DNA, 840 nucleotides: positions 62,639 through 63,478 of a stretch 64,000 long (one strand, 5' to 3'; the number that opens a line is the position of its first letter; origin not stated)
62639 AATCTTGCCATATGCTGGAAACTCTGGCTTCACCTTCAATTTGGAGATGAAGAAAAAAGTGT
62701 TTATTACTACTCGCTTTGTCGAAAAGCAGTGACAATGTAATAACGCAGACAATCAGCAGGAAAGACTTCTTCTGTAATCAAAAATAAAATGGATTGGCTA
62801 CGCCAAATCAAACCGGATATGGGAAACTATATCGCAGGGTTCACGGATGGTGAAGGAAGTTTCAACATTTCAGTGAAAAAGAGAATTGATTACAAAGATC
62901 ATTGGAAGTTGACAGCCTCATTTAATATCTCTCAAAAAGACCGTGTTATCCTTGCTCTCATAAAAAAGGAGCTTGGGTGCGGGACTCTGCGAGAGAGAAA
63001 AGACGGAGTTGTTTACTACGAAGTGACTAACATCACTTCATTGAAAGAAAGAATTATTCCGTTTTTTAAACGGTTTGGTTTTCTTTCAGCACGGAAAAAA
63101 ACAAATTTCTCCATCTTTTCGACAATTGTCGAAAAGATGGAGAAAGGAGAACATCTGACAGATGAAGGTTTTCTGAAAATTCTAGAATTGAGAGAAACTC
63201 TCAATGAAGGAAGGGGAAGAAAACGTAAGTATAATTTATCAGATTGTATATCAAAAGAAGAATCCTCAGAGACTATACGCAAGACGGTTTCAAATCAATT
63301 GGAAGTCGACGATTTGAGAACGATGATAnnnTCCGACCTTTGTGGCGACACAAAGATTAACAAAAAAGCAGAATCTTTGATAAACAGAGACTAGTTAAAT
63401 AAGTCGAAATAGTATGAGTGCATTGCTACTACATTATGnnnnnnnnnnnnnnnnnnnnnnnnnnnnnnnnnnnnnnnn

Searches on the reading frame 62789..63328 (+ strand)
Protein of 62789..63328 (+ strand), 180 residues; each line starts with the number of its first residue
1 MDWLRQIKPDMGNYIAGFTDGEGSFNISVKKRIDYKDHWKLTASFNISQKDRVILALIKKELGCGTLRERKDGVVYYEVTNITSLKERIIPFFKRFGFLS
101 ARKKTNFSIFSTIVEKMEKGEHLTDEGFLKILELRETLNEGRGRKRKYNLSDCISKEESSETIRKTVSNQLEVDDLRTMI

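Call 82: search_protein_families(library=pfam, proteins=[window:62789-63328:+], max_evalue=0.001)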
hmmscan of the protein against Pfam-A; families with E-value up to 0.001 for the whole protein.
window:62789-63328:+ (180 aa): 1 family
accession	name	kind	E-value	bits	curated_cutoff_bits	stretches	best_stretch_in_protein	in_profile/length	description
PF00961.24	LAGLIDADG_1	-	1.6e-19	71.1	23.1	1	15-110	1-98/102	LAGLIDADG endonuclease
